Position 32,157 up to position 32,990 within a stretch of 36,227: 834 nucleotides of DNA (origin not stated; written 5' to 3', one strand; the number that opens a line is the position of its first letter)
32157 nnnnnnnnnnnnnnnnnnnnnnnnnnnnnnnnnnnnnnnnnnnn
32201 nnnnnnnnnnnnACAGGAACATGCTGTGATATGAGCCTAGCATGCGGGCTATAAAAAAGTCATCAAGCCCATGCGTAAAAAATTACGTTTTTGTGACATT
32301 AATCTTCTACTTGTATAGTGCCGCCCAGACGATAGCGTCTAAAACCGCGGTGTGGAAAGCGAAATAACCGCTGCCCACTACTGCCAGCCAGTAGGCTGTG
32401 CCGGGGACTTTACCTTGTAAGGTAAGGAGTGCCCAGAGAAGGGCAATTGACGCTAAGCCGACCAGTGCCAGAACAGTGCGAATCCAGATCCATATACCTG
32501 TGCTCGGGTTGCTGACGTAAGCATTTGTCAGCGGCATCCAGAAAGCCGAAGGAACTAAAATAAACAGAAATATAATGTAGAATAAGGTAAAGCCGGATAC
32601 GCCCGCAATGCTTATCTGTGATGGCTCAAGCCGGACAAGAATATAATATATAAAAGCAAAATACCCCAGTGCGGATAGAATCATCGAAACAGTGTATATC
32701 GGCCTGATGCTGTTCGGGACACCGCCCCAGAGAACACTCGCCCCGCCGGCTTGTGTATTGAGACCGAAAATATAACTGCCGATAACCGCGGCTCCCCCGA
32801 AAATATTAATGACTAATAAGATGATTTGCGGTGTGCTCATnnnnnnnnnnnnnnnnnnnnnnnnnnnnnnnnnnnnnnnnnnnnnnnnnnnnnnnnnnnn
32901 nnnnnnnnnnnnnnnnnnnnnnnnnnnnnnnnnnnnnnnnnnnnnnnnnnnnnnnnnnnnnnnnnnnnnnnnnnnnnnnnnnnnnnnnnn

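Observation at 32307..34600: Heliorhodopsin co-transcribed with a DegV lipid-binding protein and a 5-TM protein: a possible light-sensor plus lipid/retinal-handling module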

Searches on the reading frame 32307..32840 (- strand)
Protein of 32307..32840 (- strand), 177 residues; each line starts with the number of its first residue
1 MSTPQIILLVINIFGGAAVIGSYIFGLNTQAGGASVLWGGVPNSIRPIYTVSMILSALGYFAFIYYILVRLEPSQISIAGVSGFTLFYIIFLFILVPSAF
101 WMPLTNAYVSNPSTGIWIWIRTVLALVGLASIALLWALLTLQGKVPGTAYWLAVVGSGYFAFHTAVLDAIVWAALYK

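Call 3: search_protein_families(library=pfam, proteins=[window:32307-32840:-], max_evalue=0.01)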
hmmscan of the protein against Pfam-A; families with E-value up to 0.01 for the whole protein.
window:32307-32840:- (177 aa): 0 families

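Call 10: search_protein_families(library=pfam, proteins=[window:32307-32840:-], max_evalue=10)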
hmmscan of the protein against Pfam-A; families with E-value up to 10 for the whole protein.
window:32307-32840:- (177 aa): 1 family
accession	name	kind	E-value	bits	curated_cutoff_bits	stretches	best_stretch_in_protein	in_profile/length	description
PF02361.21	CbiQ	-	0.6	10.1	25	1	51-133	32-117/216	Cobalt transport protein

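Call 11: find_homologous_proteins(query=window:32307-32840:-, max_evalue=0.001)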
Query window:32307-32840:- (177 aa): 943 proteins with E <= 0.001 among 1366 candidates; the best 120 are listed.
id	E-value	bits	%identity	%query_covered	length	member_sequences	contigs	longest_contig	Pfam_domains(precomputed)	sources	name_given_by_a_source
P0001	1.6e-104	365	100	100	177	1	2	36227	-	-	-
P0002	2.3e-104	365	99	100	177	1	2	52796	-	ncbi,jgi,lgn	-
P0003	9.8e-104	363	99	100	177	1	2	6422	-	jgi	-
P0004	1.4e-103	362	99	100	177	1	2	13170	-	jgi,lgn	-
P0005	3.3e-101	354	96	100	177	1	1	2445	-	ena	-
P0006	5.0e-100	351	94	100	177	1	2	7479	-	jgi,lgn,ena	-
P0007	3.6e-98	345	92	100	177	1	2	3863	-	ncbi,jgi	-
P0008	1.8e-95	336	90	100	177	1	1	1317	-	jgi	-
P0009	1.9e-94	332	90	100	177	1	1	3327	-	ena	-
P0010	5.0e-94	331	89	100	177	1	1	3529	-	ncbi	-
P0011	1.7e-91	323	85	100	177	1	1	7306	-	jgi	jgi:hypothetical protein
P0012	9.4e-91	320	84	100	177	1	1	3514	-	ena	-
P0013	3.1e-90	319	82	100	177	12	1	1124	-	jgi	-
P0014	3.3e-90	319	84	100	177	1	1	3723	-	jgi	jgi:hypothetical protein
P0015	5.2e-90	318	84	100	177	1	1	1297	-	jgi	-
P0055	1.6e-85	303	81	100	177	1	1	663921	-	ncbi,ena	-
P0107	2.5e-82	293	77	100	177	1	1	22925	-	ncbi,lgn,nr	ncbi:MAG: hypothetical protein PHY28_02055 [Dehalococcoidales bacterium]|nr:hypothetical protein [De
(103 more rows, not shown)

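Call 13: find_encoding_contigs(protein=P0055, flank=10000, max_places=3)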
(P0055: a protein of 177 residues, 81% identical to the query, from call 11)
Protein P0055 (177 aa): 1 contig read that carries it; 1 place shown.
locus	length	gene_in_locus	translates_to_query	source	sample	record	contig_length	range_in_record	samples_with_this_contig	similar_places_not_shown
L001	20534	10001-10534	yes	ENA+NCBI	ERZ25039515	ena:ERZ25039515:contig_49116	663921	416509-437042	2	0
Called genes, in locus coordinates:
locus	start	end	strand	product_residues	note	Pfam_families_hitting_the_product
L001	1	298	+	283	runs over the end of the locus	PF00528:BPD_transp_1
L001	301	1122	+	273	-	PF02463:SMC_N (faint), PF00005:ABC_tran, PF13304:AAA_21 (faint)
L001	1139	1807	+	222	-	PF01895:PhoU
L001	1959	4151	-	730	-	PF00141:peroxidase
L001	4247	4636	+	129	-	PF01475:FUR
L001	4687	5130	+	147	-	PF18905:DUF5661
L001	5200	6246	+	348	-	PF00005:ABC_tran, PF13304:AAA_21 (weak)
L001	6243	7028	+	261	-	PF01061:ABC2_membrane, PF12698:ABC2_membrane_3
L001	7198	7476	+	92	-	PF11588:DUF3243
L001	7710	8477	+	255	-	PF18761:Heliorhodopsin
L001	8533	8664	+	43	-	-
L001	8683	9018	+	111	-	PF00578:AhpC-TSA, PF08534:Redoxin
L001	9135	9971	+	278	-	PF02645:DegV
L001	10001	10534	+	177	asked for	-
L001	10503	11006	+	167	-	PF12638:Staygreen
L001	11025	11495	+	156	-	PF01243:PNPOx_N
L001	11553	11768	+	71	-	-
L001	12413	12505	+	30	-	PF09604:Potass_KdpF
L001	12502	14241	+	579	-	PF03814:KdpA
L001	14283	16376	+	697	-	PF00122:E1-E2_ATPase, PF00702:Hydrolase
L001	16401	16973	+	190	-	PF02669:KdpC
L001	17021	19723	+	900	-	PF02702:KdpD, PF13493:DUF4118, PF13492:GAF_3, PF00512:HisKA, PF02518:HATPase_c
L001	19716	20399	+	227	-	PF00072:Response_reg, PF00486:Trans_reg_C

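Call 15: find_encoding_contigs(protein=P0107, flank=10000, max_places=3)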
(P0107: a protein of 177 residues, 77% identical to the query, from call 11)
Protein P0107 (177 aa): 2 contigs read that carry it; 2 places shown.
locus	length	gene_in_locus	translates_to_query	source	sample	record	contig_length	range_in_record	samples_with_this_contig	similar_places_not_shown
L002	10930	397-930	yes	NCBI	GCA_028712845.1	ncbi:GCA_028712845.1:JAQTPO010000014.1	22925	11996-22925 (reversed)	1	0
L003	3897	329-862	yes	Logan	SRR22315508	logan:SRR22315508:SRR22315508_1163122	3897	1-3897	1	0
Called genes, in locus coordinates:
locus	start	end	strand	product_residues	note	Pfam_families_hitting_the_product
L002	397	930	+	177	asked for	-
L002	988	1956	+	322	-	PF03547:Mem_trans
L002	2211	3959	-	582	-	PF16927:HisKA_7TM, PF08448:PAS_4, PF13426:PAS_9 (weak), PF00512:HisKA, PF02518:HATPase_c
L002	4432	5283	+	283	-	-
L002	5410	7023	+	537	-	PF03321:GH3, PF23571:GH3_M, PF23572:GH3_C (weak)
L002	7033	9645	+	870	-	PF16927:HisKA_7TM, PF01590:GAF (weak), PF13492:GAF_3 (weak), PF01590:GAF, PF13185:GAF_2, PF00512:HisKA, PF02518:HATPase_c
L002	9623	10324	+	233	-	PF00072:Response_reg, PF00486:Trans_reg_C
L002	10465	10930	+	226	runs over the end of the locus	PF00196:GerE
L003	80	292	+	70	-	PF01370:Epimerase (weak), PF05368:NmrA, PF13460:NAD_binding_10 (weak)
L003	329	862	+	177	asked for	-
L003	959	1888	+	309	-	PF03547:Mem_trans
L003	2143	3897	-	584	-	?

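Call 19: search_protein_representatives(protein=window:32307-32840:-)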
Query: 177 residues. Proteins with E-value up to 0.001 (for the whole library): 456; up to 1e-10: 256; up to 1e-30: 41. The best 150 are listed.
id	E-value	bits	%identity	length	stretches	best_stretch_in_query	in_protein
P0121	2.9e-55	203.1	57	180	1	2-177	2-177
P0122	5.3e-51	189.3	64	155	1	2-149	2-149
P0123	2.0e-50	187.4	54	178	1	1-177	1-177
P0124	5.1e-45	169.8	58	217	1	1-140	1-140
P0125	8.4e-45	169.1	63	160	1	2-127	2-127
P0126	8.1e-44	165.9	48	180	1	5-175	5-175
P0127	1.3e-43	165.1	65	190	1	47-176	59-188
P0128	5.0e-42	160.0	80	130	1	82-177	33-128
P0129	9.0e-42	159.2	72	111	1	1-109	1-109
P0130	5.4e-41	156.6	50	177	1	4-177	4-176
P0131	5.2e-40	153.4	50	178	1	6-176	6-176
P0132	4.7e-39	150.3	50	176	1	4-176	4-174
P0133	1.3e-38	148.9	45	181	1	7-177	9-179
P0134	3.7e-37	144.2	45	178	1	4-176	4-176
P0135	7.2e-37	143.2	51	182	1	5-177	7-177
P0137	1.2e-36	142.5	45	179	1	5-176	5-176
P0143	9.6e-35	136.3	39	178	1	1-177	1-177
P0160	6.1e-31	123.9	56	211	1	5-114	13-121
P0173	2.4e-28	115.4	36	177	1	1-176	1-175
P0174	2.5e-28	115.4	43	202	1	9-176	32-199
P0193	8.8e-26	107.1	41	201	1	7-120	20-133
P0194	1.2e-25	106.6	44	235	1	4-117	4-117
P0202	2.1e-24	102.6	50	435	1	5-119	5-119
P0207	5.0e-24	101.4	46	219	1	10-136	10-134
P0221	9.8e-22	93.9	41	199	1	4-145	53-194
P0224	1.7e-21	93.2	32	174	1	4-176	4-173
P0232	1.5e-20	90.0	35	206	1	8-174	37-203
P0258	6.8e-18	81.4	44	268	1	7-105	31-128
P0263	1.6e-17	80.2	31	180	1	2-176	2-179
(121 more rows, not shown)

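Call 23: search_protein_families(library=pfam, alignment_id=A1, max_evalue=1)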
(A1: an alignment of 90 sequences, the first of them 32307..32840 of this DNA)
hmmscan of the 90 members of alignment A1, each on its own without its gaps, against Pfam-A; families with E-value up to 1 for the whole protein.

A. member 1, window:32307-32840:- (177 aa): 1 family
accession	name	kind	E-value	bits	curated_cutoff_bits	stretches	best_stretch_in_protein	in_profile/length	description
PF02361.21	CbiQ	-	0.6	10.1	25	1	51-133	32-117/216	Cobalt transport protein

B. families by the number of members that match (of 90 scanned): 45 families (the first 25 are shown)
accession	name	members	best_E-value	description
PF18800.6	Atthog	3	0.11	Attenuator of Hedgehog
PF04241.20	DUF423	2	0.00035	Protein of unknown function (DUF423)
PF25592.1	DUF7937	2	0.0034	Domain of unknown function (DUF7937)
PF05293.16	ASFV_L11L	1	0.004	African swine fever virus (ASFV) L11L protein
PF09852.15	DUF2079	1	0.0063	Predicted membrane protein (DUF2079)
PF19510.5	DUF6044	1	0.0083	Protein of unknown function (DUF6044)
PF17009.10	DUF5090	1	0.012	Domain of unknown function (DUF5090)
PF07298.16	NnrU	1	0.012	NnrU protein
PF20556.3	DUF6768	1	0.022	Family of unknown function (DUF6768)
PF19419.5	DUF5983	1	0.052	Family of unknown function (DUF5983) C-terminal domain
PF16927.11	HisKA_7TM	1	0.061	N-terminal 7TM region of histidine kinase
PF20386.3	DUF6681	1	0.078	Family of unknown function (DUF6681)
PF08733.15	PalH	1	0.082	PalH/RIM21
PF11118.13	DUF2627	1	0.089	Protein of unknown function (DUF2627)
PF19470.4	DUF6007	1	0.091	Family of unknown function (DUF6007)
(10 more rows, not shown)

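Call 30: find_related_loci(query=A3, collection=metagenome_contigs, flank=6000)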
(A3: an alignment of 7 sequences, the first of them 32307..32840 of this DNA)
Query A3 (177 aa) in metagenome_contigs; peptide patterns used: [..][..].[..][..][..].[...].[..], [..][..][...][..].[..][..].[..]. (x = any residue, [..] = any of these).
600 stretches matched a pattern (row limit reached: there are more); 467 encode a relative of the query (tblastn E <= 1e-3); the best 80 are kept; 80 distinct loci.
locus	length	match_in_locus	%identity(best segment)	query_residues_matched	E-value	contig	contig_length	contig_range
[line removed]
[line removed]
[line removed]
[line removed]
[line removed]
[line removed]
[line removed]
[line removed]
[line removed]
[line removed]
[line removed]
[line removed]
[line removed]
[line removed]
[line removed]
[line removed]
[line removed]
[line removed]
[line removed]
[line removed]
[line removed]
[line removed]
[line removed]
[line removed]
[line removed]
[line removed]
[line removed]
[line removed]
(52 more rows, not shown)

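Call 32: predict_structure(alignment_id=A1)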
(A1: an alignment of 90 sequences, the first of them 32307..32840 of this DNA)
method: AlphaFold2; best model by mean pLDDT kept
length: 177 residues; sequences in the alignment: 90
mean_pLDDT: 96.7   pTM: 0.91
mean pLDDT of the five models: 96.7, 96.7, 96.5, 96.1, 95.7
residues with pLDDT >= 90: 168; 70-90: 9; 50-70: 0; < 50: 0
segments of 3 or more residues with pLDDT < 50: none
pLDDT, mean of each block of 10 residues (from residue 1): 97 98 94 90 97 98 98 95 96 99 97 98 99 98 94 98 98 96
secondary structure, 60 per line:
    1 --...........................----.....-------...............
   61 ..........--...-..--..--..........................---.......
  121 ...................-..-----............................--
elements in order: H3-29 H34-38 H46-70 H85-110 H114-139 H148-175

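Call 36: fold_search(model_id=the predicted structure, library=pdb)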
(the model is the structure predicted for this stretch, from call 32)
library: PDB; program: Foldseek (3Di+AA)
matches with E <= 10: 192; with E <= 0.001: 0
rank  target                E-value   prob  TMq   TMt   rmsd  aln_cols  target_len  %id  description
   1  6wxu_B                1.3e+00  0.13  0.23  0.17   8.5       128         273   13  CryoEM structure of mouse DUOX1-DUOXA1 complex in the dimer-of-dimer state (released 2020-09-02)
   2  1x91                  1.4e+00  0.57  0.39  0.44   5.8       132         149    6  Crystal structure of mutant form A of a pectin methylesterase inhibitor from Arabidopsis (released 2004-12-28)
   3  1x8z_A                1.5e+00  0.54  0.39  0.42   6.3       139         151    7  Crystal structure of a pectin methylesterase inhibitor from Arabidopsis thaliana (released 2004-12-28)
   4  1u89_MODEL_1_A        1.6e+00  0.60  0.30  0.37   4.8        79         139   15  Solution structure of VBS2 fragment of talin (released 2005-01-18)
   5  1x90_A                1.6e+00  0.25  0.32  0.37   9.4       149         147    7  Crystal structure of mutant form B of a pectin methylesterase inhibitor from Arabidopsis (released 2004-12-28)
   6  9qfh_Y                1.7e+00  0.38  0.34  0.36   7.1       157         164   15  The composite map of of the AMPAR complex GluA3- TARP gamma2 in the apo state. (released 2025-07-09)
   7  9qfh_Z                1.8e+00  0.35  0.34  0.35   7.4       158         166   13  The composite map of of the AMPAR complex GluA3- TARP gamma2 in the apo state. (released 2025-07-09)
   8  5vov_F                1.8e+00  0.33  0.36  0.37   7.6       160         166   13  Structure of AMPA receptor-TARP complex (released 2017-07-12)
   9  8w8a_R                1.8e+00  0.14  0.24  0.17  10.8       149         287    9  Cryo-EM structure of the RO5256390-TAAR1 complex (released 2023-11-22)
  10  5wb2_A                1.8e+00  0.13  0.24  0.13   9.9       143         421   13  US28 bound to engineered chemokine CX3CL1.35 and nanobodies (released 2018-06-13)
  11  6wkt_A                1.9e+00  0.23  0.28  0.40   7.3       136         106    8  Cu(I)-bound Copper Storage Protein BsCsp3 (released 2021-04-21)
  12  2lqg_MODEL_1_A        2.0e+00  0.47  0.41  0.49   5.9       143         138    8  Solution Structure of the R4 domain of talin (released 2013-02-13)
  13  8r4l_A                2.0e+00  0.23  0.30  0.39   6.1       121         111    7  CSP1 M48L mutant without Iodide (released 2024-11-20)
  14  5kk2_F                2.0e+00  0.21  0.27  0.29   9.3       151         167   12  Architecture of fully occupied GluA2 AMPA receptor - TARP complex elucidated by single particle cryo-electron microsco (released 2016-07-06)
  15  8xvh_R                2.0e+00  0.13  0.27  0.18  10.8       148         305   16  Cryo-EM structure of ETBR bound with Endothelin1 (released 2024-08-28)
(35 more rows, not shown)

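Call 37: find_encoding_contigs(protein=P0143, flank=6000, max_places=4)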
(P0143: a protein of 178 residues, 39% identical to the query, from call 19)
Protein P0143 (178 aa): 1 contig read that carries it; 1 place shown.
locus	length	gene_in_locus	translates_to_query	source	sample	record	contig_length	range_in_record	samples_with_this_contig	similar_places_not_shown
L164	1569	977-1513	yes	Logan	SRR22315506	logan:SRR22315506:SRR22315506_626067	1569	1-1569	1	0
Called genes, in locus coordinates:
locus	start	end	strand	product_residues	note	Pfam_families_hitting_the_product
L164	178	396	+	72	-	-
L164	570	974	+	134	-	PF09945:DUF2177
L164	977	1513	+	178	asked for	-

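Call 38: find_encoding_contigs(protein=P0224, flank=6000, max_places=4)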
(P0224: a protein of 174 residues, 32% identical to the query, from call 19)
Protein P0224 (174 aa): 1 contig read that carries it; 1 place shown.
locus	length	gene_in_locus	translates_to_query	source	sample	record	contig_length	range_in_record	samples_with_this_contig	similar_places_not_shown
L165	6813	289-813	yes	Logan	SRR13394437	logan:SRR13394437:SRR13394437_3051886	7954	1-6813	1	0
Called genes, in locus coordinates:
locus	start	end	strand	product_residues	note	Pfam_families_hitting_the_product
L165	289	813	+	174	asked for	-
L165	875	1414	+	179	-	PF00293:NUDIX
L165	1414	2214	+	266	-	PF11345:DUF3147 (weak)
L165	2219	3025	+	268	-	PF00459:Inositol_P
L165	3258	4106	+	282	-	PF00398:RrnaAD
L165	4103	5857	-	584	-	PF13361:UvrD_C (faint), PF00580:UvrD-helicase (faint), PF13245:AAA_19 (faint), PF13401:AAA_22 (faint), PF20720:nSTAND3 (weak), PF01443:Viral_helicase1 (faint), PF13538:UvrD_C_2 (weak)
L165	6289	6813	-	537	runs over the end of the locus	-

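Call 39: find_encoding_contigs(protein=P0133, flank=6000, max_places=5)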
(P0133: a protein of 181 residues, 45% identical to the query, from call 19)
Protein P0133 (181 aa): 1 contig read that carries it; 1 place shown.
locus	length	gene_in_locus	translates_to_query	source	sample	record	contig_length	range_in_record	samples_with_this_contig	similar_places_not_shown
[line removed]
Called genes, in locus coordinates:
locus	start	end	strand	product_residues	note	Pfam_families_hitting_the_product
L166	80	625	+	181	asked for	-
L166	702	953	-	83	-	?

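Call 40: find_encoding_contigs(protein=P0173, flank=6000, max_places=5)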
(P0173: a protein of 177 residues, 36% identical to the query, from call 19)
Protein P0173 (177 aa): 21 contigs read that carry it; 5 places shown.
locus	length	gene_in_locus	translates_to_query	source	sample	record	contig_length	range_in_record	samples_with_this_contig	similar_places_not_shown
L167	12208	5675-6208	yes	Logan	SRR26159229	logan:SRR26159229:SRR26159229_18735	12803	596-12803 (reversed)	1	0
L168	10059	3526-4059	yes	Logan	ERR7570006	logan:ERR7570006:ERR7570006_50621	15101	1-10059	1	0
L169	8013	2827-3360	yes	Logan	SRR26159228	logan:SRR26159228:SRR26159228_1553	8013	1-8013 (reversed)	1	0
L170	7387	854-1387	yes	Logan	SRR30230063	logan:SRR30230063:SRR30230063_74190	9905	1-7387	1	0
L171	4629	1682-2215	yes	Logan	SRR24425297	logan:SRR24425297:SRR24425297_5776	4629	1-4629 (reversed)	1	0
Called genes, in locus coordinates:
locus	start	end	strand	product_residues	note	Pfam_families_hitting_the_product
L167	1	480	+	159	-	?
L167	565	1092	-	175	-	PF01936:NYN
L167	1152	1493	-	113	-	-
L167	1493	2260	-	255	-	PF01170:UPF0020, PF05175:MTS, PF06325:PrmA (weak), PF11599:AviRa (faint), PF13847:Methyltransf_31 (weak)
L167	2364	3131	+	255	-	-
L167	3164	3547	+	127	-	PF01219:DAGK_prokar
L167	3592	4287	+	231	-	PF05148:Methyltransf_8 (weak), PF13489:Methyltransf_23, PF07021:MetW (weak), PF13847:Methyltransf_31, PF08241:Methyltransf_11, PF08242:Methyltransf_12, PF13649:Methyltransf_25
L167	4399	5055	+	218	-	PF05050:Methyltransf_21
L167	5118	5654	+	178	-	-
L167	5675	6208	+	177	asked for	-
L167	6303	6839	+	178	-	-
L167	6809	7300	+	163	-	-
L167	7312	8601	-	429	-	PF12704:MacB_PCD (weak), PF02687:FtsX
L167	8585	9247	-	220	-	PF02463:SMC_N (faint), PF00005:ABC_tran, PF13304:AAA_21 (faint)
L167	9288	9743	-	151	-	-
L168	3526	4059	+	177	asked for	-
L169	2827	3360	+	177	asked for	-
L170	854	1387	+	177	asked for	-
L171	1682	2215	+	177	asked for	-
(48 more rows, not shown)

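Call 41: find_encoding_contigs(protein=P0263, flank=6000, max_places=5)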
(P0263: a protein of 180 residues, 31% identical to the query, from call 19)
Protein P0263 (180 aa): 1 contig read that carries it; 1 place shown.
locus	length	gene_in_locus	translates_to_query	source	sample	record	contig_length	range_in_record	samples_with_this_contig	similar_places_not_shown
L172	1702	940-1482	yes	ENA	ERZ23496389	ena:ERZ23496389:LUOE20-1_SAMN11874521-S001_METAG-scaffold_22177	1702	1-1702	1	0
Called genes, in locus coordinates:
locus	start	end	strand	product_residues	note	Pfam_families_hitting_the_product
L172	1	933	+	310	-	?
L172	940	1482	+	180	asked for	-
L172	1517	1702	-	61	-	?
